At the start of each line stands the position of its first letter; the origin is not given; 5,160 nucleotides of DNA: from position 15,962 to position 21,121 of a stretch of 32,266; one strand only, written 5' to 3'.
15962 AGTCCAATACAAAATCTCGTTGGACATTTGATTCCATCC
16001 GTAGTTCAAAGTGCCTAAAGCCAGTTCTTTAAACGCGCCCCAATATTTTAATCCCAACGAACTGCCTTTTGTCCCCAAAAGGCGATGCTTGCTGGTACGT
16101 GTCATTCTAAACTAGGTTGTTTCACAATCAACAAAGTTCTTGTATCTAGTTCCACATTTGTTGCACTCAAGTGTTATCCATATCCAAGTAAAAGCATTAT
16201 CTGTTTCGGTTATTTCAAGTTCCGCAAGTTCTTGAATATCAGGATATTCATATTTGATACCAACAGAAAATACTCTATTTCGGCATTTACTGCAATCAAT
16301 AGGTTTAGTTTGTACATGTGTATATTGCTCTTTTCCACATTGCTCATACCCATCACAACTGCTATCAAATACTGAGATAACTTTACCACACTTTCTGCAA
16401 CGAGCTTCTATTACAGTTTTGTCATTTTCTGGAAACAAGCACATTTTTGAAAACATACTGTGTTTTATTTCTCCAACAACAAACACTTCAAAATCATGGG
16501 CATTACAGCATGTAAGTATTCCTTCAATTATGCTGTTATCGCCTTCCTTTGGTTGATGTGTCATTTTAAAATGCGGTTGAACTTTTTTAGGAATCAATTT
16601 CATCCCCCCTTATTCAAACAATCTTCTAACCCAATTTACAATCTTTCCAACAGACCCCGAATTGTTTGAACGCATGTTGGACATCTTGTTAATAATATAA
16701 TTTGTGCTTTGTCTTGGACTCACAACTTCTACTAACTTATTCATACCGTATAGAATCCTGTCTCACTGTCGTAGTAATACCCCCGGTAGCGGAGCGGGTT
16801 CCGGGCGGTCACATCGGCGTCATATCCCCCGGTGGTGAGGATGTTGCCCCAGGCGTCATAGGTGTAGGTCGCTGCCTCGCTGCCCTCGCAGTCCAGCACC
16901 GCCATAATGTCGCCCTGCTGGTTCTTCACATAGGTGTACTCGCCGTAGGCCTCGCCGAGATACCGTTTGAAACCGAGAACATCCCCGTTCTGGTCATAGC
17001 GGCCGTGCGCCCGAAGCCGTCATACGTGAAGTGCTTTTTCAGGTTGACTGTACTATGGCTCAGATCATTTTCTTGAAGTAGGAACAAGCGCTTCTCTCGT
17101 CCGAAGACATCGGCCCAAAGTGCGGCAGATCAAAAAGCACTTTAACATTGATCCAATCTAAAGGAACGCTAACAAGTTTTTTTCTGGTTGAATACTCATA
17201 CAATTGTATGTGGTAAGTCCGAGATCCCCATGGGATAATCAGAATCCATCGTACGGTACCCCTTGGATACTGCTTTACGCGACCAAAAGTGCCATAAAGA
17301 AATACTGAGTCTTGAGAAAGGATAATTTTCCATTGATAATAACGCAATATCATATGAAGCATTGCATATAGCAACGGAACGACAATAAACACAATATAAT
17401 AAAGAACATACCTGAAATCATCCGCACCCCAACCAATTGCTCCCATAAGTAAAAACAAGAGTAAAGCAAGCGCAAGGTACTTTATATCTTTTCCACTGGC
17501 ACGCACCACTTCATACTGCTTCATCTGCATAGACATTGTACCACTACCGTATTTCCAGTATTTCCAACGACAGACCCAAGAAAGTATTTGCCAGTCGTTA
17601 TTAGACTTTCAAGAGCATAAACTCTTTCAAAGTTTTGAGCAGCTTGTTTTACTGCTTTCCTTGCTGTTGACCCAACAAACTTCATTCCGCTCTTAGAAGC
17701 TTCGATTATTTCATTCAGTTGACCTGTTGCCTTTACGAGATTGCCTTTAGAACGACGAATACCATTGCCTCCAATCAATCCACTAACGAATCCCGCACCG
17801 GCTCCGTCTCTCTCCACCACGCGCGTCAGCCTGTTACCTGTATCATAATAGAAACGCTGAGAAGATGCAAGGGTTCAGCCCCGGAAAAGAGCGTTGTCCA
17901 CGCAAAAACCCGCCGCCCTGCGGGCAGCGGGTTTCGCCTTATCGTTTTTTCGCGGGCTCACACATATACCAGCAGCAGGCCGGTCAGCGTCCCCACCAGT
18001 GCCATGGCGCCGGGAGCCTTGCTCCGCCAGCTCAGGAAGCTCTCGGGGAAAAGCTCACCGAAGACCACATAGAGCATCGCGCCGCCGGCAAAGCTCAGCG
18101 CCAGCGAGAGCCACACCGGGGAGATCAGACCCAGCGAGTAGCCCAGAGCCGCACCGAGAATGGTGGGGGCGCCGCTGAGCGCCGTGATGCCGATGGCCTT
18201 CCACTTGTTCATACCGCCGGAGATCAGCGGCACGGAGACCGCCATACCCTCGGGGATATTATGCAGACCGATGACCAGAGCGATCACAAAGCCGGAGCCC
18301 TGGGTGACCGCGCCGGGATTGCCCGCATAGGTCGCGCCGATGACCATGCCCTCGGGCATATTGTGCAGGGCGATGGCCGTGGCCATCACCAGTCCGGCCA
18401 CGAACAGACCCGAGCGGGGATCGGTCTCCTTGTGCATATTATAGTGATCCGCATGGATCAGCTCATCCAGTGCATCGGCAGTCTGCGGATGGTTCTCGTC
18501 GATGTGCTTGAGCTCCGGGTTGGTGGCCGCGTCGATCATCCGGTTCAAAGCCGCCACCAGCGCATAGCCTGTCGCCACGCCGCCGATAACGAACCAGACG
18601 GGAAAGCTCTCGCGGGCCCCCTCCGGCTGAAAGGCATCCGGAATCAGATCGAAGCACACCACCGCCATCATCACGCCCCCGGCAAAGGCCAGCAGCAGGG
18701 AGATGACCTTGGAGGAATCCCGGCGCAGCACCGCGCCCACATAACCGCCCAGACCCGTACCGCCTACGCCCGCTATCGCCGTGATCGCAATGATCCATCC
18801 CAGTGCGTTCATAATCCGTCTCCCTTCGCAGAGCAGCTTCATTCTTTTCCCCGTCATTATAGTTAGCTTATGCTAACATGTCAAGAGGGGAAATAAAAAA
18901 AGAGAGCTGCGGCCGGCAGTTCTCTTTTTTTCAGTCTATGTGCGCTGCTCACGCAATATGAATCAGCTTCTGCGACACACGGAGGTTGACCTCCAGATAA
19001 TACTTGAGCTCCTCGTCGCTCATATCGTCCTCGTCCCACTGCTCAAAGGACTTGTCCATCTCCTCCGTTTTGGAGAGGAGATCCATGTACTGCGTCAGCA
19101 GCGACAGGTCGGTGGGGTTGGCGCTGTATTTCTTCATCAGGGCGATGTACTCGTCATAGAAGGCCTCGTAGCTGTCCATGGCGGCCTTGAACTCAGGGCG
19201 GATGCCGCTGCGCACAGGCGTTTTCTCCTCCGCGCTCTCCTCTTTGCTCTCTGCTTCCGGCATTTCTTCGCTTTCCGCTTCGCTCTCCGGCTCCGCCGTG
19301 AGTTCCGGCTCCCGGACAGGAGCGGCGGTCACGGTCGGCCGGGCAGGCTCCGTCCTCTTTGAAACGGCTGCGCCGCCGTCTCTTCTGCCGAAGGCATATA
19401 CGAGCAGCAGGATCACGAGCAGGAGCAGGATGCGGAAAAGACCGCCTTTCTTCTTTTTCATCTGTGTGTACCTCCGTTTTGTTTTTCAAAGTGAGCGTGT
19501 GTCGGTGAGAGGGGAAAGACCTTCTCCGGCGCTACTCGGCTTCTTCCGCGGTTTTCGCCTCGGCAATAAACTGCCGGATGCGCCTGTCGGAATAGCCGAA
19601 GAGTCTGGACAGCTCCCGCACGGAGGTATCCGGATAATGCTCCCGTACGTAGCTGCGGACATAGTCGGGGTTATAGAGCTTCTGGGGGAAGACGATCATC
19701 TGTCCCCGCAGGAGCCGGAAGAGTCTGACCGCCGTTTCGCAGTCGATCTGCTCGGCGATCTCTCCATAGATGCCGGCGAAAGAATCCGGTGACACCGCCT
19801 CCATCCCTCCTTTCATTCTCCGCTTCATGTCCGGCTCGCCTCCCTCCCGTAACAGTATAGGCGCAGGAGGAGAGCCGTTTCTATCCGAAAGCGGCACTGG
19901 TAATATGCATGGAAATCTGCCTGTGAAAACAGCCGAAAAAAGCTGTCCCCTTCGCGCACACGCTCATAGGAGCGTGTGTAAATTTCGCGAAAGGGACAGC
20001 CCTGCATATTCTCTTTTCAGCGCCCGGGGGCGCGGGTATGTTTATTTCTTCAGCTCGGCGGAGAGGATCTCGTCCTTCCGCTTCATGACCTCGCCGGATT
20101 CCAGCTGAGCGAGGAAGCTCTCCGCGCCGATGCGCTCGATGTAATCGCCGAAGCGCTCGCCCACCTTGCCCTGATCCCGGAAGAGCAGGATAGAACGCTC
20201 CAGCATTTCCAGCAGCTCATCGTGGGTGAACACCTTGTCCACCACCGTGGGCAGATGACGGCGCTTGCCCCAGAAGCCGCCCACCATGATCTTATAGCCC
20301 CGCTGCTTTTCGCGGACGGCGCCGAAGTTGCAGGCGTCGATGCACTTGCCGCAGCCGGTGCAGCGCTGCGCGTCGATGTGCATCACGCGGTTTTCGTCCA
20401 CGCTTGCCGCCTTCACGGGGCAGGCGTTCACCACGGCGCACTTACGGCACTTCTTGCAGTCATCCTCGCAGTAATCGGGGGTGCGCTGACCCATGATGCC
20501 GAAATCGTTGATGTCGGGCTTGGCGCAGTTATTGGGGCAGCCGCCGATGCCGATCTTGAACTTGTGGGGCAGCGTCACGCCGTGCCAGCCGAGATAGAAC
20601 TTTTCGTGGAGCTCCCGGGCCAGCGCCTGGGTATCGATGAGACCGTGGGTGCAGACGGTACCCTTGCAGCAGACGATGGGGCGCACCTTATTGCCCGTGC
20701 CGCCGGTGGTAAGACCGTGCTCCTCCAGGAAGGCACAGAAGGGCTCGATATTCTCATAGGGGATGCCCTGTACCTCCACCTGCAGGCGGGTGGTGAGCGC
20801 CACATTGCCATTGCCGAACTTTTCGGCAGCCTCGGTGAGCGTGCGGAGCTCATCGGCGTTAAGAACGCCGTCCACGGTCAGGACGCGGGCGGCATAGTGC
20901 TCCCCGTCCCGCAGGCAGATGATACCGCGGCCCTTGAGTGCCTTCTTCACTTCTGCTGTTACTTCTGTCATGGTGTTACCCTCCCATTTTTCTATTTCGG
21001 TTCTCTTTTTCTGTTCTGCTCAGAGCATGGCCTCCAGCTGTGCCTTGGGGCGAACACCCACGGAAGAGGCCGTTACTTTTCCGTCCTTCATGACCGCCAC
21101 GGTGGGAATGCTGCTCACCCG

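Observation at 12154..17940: Low-GC 5.7-kb island looks like an array of orphan RHS/YD toxin remnants plus immunity-like genes, with no full-length toxin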

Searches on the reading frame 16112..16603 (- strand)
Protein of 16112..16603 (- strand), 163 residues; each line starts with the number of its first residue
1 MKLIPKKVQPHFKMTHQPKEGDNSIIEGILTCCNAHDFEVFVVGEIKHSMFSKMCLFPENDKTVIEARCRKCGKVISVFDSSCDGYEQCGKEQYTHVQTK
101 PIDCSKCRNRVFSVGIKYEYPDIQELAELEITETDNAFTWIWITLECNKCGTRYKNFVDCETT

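Call 3: search_protein_families(library=pfam, proteins=[window:16112-16603:-], max_evalue=1)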
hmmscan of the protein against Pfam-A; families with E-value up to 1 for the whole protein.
window:16112-16603:- (163 aa): 8 families
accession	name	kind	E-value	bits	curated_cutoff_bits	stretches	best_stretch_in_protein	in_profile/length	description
PF13717.11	Zn_ribbon_4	-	0.03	14.7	30.3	0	64-76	23-35/36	zinc-ribbon domain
PF24138.1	TPR_TNPO3_IPO13_2nd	-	0.034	14.9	27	1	14-41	24-50/90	Transportin-3/Importin-13 second TPR domain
PF24451.1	DUF7567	-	0.038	14.3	27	1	89-140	22-69/131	Family of unknown function (DUF7567)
PF10892.13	DUF2688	-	0.045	13.7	25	1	64-87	5-28/56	Protein of unknown function (DUF2688)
PF22635.1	I-TevI_ZnF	-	0.091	13.1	27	1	89-110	5-22/31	Intron-associated endonuclease 1 zinc finger domain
PF16278.11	zf-C2HE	-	0.46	11.3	30.1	0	144-158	37-51/63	C2HE / C2H2 / C2HC zinc-binding finger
PF22289.1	DmmA-like_C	-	0.46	10.9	27.4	0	89-111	7-28/44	Dimethylamine monooxygenase subunit DmmA-like, C-terminal domain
PF06750.18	A24_N_bact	-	0.81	10.2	23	0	65-78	51-64/84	Bacterial Peptidase A24 N-terminal domain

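Call 14: search_protein_families(library=ncbifam, proteins=[window:16112-16603:-], max_evalue=1)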
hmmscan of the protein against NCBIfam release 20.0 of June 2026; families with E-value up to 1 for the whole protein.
window:16112-16603:- (163 aa): 4 families
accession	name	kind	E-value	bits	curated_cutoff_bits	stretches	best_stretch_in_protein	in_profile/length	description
NF047912.1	ECs_2282_CxxC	subfamily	0.014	15.3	37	0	58-77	19-38/60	ECs_2282 family putative zinc-binding protein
TIGR02098.1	MJ0042_CXXC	domain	0.038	13.7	20.9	0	68-78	27-37/38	MJ0042-type zinc finger domain-containing protein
NF038101.1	Trm112_arch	equivalog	0.083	13.1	77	0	19-34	24-39/59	methytransferase partner Trm112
NF041915.1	HVO_2901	equivalog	0.69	9.8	80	0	68-86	17-35/55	HVO_2901 family zinc finger protein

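Call 15: search_protein_families(library=padloc, proteins=[window:16112-16603:-], max_evalue=0.1)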
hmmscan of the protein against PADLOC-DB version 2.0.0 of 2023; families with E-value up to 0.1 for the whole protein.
window:16112-16603:- (163 aa): 0 families

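Call 94: search_solved_structures(query=window:16112-16603:-, max_evalue=1)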
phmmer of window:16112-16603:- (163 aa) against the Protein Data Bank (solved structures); distinct sequences matched with E-value up to 1: 1.
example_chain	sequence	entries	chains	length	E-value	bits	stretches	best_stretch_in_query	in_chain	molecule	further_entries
1nep_A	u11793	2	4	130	0.12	15.2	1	101-142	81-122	Epididymal secretory protein E1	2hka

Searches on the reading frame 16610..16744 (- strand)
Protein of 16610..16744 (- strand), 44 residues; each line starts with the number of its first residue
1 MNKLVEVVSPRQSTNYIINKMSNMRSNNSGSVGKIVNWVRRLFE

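Call 3: search_protein_families(library=pfam, proteins=[window:16610-16744:-], max_evalue=1)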
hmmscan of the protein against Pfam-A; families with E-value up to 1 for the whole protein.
window:16610-16744:- (44 aa): 0 families

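Call 14: search_protein_families(library=ncbifam, proteins=[window:16610-16744:-], max_evalue=1)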
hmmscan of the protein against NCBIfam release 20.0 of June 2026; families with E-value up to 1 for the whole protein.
window:16610-16744:- (44 aa): 1 family
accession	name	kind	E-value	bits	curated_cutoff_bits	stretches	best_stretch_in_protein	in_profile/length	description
NF002996.0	PRK03760.1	equivalog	0.093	12.6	146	1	6-39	84-117/121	hypothetical protein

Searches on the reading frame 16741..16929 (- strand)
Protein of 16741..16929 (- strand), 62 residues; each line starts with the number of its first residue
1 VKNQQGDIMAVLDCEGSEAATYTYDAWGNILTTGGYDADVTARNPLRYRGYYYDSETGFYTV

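Call 3: search_protein_families(library=pfam, proteins=[window:16741-16929:-], max_evalue=1)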
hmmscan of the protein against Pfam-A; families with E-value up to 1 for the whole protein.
window:16741-16929:- (62 aa): 2 families
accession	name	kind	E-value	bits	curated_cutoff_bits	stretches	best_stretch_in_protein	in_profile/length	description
PF05593.20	RHS_repeat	-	0.00029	21.6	22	1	5-32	4-30/38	RHS Repeat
PF17780.6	OCRE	-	0.36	11.3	24.7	1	50-60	12-22/52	OCRE domain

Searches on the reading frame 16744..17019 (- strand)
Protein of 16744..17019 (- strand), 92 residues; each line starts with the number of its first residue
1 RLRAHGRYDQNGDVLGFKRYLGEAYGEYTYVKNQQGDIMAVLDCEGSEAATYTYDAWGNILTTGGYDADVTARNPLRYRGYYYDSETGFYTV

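Call 14: search_protein_families(library=ncbifam, proteins=[window:16744-17019:-], max_evalue=1)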
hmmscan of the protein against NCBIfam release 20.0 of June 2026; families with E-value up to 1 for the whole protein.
seq(92 aa): 2 families
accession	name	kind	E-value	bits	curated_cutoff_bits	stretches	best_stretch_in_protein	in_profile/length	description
TIGR03696.1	Rhs_assc_core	domain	0.00044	20.7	32.5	1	54-91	1-32/76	RHS repeat-associated core domain-containing protein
NF041261.1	RHS_core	equivalog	0.0028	15.5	2000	1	30-90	1160-1217/1261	RHS element core protein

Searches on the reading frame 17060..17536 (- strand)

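Call 3: search_protein_families(library=pfam, proteins=[window:17060-17536:-], max_evalue=1)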
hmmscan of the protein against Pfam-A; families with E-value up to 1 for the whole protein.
window:17060-17536:- (158 aa): 3 families
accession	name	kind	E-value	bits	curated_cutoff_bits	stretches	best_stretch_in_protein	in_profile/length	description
PF20197.3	DUF6560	-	0.0092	16.6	27.8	1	29-90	67-121/174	Family of unknown function (DUF6560)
PF06703.16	SPC25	-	0.092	12.9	24.3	1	21-120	30-122/159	Microsomal signal peptidase 25 kDa subunit (SPC25)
PF05629.16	Nanovirus_C8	-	0.1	13.1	25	1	92-121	78-107/154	Nanovirus component 8 (C8) protein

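Call 14: search_protein_families(library=ncbifam, proteins=[window:17060-17536:-], max_evalue=1)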
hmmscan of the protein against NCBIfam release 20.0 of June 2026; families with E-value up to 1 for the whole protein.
window:17060-17536:- (158 aa): 0 families

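Call 15: search_protein_families(library=padloc, proteins=[window:17060-17536:-], max_evalue=0.1)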
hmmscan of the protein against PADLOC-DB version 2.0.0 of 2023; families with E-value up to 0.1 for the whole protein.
window:17060-17536:- (158 aa): 0 families

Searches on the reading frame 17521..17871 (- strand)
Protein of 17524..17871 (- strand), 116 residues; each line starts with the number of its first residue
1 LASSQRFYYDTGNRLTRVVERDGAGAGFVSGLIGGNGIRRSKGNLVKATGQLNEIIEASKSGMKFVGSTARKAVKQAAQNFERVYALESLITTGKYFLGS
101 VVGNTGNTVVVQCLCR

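Call 3: search_protein_families(library=pfam, proteins=[window:17521-17820:-], max_evalue=1)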
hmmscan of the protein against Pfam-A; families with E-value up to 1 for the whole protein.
window:17521-17820:- (99 aa): 0 families

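Call 14: search_protein_families(library=ncbifam, proteins=[window:17524-17871:-], max_evalue=1)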
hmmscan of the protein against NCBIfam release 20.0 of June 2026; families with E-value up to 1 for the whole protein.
seq(116 aa): 2 families
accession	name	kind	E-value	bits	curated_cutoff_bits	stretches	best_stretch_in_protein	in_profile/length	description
NF006219.0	PRK08344.1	equivalog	0.02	14.7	108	1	56-94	18-57/161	V-type ATP synthase subunit K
NF011291.0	PRK14703.1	equivalog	0.085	11.1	681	1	53-101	80-129/769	glutamine--tRNA ligase/YqeY domain fusion protein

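Call 15: search_protein_families(library=padloc, proteins=[window:17521-17820:-], max_evalue=0.1)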
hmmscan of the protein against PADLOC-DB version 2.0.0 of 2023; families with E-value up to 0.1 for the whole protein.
window:17521-17820:- (99 aa): 0 families

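Call 16: find_homologous_proteins(query=window:17524-17871:-, max_evalue=0.01)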
Query seq(116 aa) (116 aa): 1 proteins with E <= 0.01 among 12 candidates.
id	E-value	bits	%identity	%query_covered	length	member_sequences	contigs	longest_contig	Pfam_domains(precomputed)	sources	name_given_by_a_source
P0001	1.2e-54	201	99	85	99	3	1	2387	-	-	-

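Call 23: find_encoding_contigs(protein=P0001, flank=10000, max_places=6)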
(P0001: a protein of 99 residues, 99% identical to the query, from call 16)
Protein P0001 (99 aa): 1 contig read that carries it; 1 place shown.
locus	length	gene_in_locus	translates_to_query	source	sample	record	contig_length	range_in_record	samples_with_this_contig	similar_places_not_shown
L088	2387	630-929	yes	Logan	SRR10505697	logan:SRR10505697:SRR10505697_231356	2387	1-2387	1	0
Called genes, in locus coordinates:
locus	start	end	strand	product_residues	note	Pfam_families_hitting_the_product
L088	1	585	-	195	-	?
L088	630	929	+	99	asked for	-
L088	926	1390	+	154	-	-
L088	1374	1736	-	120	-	-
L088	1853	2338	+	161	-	-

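Call 51: search_protein_representatives(protein=window:17521-17820:-)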
Query: 99 residues. Proteins with E-value up to 0.001 (for the whole library): 10; up to 1e-10: 3; up to 1e-30: 1. The best 10 are listed.
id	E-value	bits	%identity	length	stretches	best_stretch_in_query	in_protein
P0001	5.5e-56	202.5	100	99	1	1-99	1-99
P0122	6.4e-20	87.2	56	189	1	7-88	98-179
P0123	4.2e-12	62.2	46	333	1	7-86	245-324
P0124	5.3e-09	52.3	45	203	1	6-88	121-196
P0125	2.2e-08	50.3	47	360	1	9-83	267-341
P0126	7.8e-08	48.5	44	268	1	8-84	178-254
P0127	5.1e-07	45.9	42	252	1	9-87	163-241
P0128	4.8e-06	42.8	38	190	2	6-88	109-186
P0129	1.8e-04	37.8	38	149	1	10-88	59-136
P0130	4.6e-04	36.4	36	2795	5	60-92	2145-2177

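Call 53: find_encoding_contigs(protein=P0123, flank=6000, max_places=4)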
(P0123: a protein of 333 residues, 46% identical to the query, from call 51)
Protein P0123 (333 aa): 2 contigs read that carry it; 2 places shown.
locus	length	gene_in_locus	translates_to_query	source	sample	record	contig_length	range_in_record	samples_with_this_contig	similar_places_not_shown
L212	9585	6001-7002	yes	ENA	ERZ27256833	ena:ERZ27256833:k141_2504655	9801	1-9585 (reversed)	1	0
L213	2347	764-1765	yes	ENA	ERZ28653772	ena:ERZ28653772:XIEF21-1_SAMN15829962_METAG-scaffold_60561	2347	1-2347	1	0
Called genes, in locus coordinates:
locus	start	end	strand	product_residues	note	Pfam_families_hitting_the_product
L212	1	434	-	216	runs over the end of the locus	?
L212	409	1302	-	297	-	PF00005:ABC_tran, PF13304:AAA_21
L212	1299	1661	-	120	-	PF00392:GntR, PF02082:Rrf2 (weak), PF13730:HTH_36 (weak), PF13412:HTH_24 (faint)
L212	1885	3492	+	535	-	PF00753:Lactamase_B, PF12706:Lactamase_B_2 (weak), PF16661:Lactamase_B_6, PF10996:Beta-Casp, PF07521:RMMBL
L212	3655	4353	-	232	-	PF02985:HEAT (faint), PF13646:HEAT_2 (weak)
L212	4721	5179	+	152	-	PF05593:RHS_repeat (weak)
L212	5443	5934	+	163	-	-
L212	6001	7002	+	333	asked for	PF25023:TEN_YD-shell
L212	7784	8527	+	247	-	-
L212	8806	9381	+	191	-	-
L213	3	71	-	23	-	?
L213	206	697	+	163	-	-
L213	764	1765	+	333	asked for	PF25023:TEN_YD-shell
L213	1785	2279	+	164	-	-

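Call 70: search_protein_families(library=pfam, proteins=[L213:1785-2279:+], max_evalue=0.05)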
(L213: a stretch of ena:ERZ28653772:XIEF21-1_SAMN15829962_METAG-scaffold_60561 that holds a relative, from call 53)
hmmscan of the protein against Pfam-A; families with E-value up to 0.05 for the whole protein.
L213:1785-2279:+ (164 aa): 1 family
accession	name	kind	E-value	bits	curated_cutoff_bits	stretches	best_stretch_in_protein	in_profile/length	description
PF20197.3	DUF6560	-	0.027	15.1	27.8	1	13-83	54-121/174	Family of unknown function (DUF6560)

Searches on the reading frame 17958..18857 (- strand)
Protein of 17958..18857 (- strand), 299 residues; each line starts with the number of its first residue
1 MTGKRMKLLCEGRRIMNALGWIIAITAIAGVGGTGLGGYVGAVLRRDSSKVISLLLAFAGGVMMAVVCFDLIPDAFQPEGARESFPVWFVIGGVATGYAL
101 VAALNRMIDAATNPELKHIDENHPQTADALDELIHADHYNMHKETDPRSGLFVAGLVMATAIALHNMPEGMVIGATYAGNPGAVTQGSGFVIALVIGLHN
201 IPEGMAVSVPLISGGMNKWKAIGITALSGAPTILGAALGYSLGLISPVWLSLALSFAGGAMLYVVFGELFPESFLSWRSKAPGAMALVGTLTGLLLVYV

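Call 7: find_encoding_contigs(protein=window:17958-18857:-, flank=10000, max_places=10)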
Protein window:17958-18857:- (299 aa): no gene with exactly this product is on record in the collection.

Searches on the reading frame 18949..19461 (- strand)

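Call 13: search_protein_families(library=pfam, proteins=[window:18949-19461:-], max_evalue=0.001)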
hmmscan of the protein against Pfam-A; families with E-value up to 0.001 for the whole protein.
window:18949-19461:- (170 aa): 1 family
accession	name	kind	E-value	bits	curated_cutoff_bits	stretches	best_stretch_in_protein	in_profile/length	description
PF20234.3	DUF6591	-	5.9e-36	124.8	27.1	1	55-169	111-227/228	Family of unknown function (DUF6591)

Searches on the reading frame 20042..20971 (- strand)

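Call 13: search_protein_families(library=pfam, proteins=[window:20042-20971:-], max_evalue=0.001)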
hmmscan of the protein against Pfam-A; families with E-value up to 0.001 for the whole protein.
window:20042-20971:- (309 aa): 10 families
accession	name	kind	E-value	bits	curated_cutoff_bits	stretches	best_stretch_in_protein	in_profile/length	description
PF01077.27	NIR_SIR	-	6e-32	110.7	27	1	93-292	2-152/158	Nitrite and sulphite reductase 4Fe-4S domain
PF03460.22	NIR_SIR_ferr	-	2.7e-13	49.9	24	1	21-84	4-68/69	Nitrite/Sulfite reductase ferredoxin-like half domain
PF12838.12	Fer4_7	-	4.4e-07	30.7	27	1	172-218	2-52/52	4Fe-4S dicluster domain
PF12797.12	Fer4_2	-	1.5e-06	28.2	24.5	1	196-215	2-21/22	4Fe-4S binding domain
PF12837.12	Fer4_6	-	4.8e-06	26.7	25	1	196-218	1-23/24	4Fe-4S binding domain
PF13237.11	Fer4_10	-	3.1e-05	24.2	25.5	1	169-214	6-52/53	4Fe-4S dicluster domain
PF00037.32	Fer4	-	3.6e-05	23.8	21.1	1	198-219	2-23/24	4Fe-4S binding domain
PF13484.11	Fer4_16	-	5.7e-05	24.3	30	0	203-222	1-20/66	4Fe-4S double cluster binding domain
PF13187.11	Fer4_9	-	0.00016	22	27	0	203-229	1-27/52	4Fe-4S dicluster domain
PF14697.11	Fer4_21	-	0.00057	20.4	35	1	169-215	5-52/59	4Fe-4S dicluster domain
